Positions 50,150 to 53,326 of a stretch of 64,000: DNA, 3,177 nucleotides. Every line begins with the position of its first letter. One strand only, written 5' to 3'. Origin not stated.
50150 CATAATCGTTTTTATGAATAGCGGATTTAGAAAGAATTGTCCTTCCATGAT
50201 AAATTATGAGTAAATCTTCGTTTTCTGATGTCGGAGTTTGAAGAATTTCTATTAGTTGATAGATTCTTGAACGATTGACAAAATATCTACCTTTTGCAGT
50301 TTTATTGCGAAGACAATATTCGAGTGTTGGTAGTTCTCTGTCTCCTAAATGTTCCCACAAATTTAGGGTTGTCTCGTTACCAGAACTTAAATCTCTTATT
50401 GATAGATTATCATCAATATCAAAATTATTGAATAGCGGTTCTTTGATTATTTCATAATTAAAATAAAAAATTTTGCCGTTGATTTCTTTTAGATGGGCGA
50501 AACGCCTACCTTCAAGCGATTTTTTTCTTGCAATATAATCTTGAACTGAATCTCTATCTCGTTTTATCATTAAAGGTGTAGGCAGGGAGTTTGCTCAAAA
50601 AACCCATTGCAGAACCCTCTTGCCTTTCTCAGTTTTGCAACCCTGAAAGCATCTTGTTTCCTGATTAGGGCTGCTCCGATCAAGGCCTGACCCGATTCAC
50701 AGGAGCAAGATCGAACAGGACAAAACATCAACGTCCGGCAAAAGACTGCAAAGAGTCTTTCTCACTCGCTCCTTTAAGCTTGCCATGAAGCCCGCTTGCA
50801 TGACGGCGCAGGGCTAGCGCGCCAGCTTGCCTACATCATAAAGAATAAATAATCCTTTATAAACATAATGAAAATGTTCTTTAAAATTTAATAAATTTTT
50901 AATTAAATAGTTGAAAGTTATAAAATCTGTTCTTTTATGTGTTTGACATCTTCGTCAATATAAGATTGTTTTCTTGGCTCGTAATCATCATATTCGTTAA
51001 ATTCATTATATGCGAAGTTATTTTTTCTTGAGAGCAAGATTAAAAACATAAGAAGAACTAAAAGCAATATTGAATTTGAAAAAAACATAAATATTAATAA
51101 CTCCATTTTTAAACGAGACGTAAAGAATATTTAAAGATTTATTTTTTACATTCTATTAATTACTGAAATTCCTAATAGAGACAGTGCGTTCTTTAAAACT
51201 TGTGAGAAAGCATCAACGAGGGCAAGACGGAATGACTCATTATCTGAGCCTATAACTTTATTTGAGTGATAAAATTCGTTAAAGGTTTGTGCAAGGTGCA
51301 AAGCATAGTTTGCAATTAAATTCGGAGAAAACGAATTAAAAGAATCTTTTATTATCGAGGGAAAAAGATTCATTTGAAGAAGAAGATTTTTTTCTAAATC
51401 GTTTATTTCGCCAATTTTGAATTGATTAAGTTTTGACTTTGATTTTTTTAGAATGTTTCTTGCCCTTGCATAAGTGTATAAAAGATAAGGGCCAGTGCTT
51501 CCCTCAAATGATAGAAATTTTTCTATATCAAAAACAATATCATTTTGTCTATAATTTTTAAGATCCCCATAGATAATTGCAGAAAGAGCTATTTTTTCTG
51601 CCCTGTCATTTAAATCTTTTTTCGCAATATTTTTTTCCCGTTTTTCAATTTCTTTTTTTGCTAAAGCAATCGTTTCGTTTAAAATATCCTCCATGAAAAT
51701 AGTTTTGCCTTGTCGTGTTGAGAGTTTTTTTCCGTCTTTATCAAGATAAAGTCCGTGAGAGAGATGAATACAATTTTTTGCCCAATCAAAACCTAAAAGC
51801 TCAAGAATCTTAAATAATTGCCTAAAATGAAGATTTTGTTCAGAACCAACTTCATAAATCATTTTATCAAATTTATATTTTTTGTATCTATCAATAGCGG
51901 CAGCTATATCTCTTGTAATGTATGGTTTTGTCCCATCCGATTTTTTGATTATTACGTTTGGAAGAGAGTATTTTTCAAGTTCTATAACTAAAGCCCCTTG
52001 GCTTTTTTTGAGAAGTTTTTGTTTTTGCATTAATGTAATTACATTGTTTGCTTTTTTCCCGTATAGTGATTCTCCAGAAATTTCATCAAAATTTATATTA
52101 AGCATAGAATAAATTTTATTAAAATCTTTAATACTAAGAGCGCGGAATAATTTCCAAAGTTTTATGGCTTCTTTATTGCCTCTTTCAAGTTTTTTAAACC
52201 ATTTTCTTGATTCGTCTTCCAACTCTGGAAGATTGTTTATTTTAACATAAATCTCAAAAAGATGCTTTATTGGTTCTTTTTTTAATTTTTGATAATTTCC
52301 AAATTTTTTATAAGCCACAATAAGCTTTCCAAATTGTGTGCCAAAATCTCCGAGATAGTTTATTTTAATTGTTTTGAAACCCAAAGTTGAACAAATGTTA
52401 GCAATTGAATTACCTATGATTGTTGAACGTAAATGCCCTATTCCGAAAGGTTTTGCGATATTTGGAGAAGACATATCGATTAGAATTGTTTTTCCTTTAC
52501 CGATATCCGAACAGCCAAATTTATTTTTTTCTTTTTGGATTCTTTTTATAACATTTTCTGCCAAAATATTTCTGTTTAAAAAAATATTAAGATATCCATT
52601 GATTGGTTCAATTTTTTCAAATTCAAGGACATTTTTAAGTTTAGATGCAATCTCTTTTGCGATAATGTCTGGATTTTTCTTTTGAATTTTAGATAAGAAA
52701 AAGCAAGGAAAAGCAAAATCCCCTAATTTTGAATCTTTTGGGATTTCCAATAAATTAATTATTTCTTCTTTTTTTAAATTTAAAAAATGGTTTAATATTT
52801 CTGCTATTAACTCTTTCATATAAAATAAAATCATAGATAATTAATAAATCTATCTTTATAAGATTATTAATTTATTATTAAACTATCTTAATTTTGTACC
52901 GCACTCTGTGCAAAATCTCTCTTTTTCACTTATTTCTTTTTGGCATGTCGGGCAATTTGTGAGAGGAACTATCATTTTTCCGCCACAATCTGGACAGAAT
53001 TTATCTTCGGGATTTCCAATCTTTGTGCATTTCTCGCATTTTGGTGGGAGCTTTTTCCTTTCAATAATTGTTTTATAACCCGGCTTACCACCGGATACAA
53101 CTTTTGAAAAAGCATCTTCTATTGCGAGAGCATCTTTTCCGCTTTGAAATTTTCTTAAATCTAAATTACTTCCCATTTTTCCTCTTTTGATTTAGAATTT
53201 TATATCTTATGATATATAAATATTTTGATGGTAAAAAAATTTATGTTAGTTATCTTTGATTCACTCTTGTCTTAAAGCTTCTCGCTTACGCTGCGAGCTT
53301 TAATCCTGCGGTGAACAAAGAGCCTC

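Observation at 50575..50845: GC-rich island likely encoding SRP RNA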

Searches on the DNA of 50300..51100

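Call 4: search_rna_families(source=window, start=50300, end=51100, threshold=evalue, max_evalue=10, show_alignments=3)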
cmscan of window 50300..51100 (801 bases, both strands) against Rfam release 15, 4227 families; matches with E-value up to 10: 9.
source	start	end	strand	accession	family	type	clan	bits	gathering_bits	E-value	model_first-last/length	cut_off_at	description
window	50575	50837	-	RF01857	Archaea_SRP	Gene;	CL00003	88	96.5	3.3e-20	1-317/317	no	Archaeal signal recognition particle RNA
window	51005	51080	+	RF00526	snoMe28S-U3344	Gene; snRNA; snoRNA; CD-box;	-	24.5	50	0.1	1-83/83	no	Small nucleolar RNA Me28S-U3344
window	50388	50464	-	RF01604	plasmodium_snoR28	Gene; snRNA; snoRNA; CD-box;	-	24.2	63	0.3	1-78/78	no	small nucleolar RNA snoR28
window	50431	50471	-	RF02597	shuA_thermo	Cis-reg; thermoregulator;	-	20.4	58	3.5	1-32/32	no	shuA/chuA 5' UTR thermoregulator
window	51040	51064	-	RF01339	CRISPR-DR27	Gene; CRISPR;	-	18.1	35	6.3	1-25/25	no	CRISPR RNA direct repeat element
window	50574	50633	+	RF03378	mir-7398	Gene; miRNA;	-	17.2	44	2.1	1-60/60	no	mir-7398 microRNA precursor family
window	50606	50641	+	RF01344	CRISPR-DR34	Gene; CRISPR;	-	17.1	35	3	1-36/36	no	CRISPR RNA direct repeat element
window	50739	50892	-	RF01743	leu-phe_leader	Cis-reg; leader;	-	16.6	70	6.5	1-162/162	no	leu/phe leader RNA from Lactococcus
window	50811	50899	+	RF00065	snoR9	Gene; snRNA; snoRNA; CD-box;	CL00132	13.9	90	1.4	1-128/128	no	Small nucleolar RNA snoR9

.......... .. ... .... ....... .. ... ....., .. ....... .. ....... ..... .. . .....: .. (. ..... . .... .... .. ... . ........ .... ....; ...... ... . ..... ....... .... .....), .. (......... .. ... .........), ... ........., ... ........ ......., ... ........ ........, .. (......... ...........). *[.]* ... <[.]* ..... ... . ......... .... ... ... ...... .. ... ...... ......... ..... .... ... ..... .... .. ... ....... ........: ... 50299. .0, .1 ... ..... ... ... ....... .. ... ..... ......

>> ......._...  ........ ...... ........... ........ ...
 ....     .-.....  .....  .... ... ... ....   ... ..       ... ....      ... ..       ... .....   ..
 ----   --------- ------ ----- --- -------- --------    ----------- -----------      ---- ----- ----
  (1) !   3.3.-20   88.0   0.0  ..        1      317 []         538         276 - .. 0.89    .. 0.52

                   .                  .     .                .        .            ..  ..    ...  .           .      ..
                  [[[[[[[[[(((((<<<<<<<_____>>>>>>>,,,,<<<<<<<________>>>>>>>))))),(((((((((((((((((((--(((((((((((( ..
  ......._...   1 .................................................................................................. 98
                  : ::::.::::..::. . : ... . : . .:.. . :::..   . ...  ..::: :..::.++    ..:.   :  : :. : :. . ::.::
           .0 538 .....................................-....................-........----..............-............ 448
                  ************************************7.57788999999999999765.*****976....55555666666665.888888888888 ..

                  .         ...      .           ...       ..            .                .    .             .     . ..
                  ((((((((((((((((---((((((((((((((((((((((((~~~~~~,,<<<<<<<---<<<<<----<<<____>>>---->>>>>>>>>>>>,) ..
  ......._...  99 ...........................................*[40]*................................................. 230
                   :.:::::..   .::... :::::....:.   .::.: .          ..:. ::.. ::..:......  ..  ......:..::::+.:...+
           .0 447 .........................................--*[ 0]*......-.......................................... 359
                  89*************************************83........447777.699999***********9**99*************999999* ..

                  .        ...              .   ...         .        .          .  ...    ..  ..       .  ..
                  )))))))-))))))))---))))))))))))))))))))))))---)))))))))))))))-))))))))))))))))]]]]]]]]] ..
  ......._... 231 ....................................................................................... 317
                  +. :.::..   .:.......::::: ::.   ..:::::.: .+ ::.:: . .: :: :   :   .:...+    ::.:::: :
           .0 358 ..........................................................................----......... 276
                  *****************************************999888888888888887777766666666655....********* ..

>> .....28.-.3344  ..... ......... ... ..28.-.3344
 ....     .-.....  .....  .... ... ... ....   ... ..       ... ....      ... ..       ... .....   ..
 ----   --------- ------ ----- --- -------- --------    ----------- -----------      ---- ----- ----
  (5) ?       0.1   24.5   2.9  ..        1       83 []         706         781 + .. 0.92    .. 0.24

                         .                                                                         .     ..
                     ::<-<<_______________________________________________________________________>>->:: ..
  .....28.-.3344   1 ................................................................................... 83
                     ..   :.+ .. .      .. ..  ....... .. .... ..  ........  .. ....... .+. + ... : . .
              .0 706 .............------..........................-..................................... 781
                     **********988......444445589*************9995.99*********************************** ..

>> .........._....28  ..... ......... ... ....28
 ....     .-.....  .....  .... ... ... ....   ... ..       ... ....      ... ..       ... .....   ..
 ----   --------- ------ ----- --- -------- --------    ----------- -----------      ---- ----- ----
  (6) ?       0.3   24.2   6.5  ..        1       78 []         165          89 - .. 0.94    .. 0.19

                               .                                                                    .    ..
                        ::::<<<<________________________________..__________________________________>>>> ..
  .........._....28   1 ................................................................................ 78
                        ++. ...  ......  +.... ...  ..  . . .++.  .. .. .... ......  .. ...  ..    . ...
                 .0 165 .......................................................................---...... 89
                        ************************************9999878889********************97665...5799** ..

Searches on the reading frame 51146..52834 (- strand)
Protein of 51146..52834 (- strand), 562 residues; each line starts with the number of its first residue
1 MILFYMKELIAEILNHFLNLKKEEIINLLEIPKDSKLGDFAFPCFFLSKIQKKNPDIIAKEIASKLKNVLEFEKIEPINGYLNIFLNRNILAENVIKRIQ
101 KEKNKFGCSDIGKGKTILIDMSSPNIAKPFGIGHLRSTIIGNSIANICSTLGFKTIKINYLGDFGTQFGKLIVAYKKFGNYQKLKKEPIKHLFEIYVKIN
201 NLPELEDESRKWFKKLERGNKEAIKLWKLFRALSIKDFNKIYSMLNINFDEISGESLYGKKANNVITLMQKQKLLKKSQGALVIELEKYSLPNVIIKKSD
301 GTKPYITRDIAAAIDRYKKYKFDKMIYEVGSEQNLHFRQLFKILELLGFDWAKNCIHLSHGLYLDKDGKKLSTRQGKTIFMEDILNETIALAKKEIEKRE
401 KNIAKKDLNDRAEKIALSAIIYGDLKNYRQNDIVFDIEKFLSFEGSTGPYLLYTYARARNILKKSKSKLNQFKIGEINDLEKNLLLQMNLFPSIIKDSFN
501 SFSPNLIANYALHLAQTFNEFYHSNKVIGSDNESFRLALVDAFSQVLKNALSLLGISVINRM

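Call 8: search_protein_families(library=pfam, proteins=[window:51146-52834:-], max_evalue=0.01)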
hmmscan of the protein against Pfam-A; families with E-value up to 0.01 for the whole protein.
window:51146-52834:- (562 aa): 3 families
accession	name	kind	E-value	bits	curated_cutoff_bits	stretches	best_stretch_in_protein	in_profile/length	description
PF00750.26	tRNA-synt_1d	-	2.6e-90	303.3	23.3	1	101-436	7-348/349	tRNA synthetases class I (R), catalytic domain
PF05746.21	DALR_1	-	1.2e-30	106.5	22.3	1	451-562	1-117/117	DALR anticodon binding domain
PF03485.21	Arg_tRNA_synt_N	-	3.8e-14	53.5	21.5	1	6-86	3-85/85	Arginyl tRNA synthetase N terminal domain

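Call 11: find_encoding_contigs(protein=window:51146-52834:-, flank=10000, max_places=6)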
Protein window:51146-52834:- (562 aa): no gene with exactly this product is on record in the collection.

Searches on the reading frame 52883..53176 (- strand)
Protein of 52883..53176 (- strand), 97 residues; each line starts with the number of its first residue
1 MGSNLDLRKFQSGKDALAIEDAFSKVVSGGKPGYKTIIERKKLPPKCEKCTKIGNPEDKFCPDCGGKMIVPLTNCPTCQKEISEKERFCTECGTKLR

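Call 8: search_protein_families(library=pfam, proteins=[window:52883-53176:-], max_evalue=0.01)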
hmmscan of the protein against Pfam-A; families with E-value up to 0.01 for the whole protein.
window:52883-53176:- (97 aa): 8 families
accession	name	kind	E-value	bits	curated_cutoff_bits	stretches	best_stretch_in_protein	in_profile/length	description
PF12773.13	DZR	-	1.1e-09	38.7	27.3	2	75-97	1-23/45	Double zinc ribbon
PF13240.11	Zn_Ribbon_1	-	7.1e-09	35.6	25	1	75-96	2-23/23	zinc-ribbon domain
PF17032.10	Zn_ribbon_15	-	5.9e-08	33.8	28.9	2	44-65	52-73/73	zinc-ribbon family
PF13248.11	Zn_ribbon_3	-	2.9e-06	27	27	1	73-96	3-26/26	zinc-ribbon domain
PF18912.6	DZR_2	-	3.4e-06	27.2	27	2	43-68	6-31/56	Double zinc ribbon domain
PF07191.17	Zn_ribbon_6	-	0.00068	20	25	0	38-68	10-39/67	Double zinc ribbon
PF08772.16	Zn_ribbon_NOB1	-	0.0053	17.3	24.9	0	46-69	10-34/72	Nin one binding (NOB1) Zn-ribbon like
PF22747.2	Zn_ribbon_DUF2089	-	0.0076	16.8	27.6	1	61-82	1-22/32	DUF2089 zinc ribbon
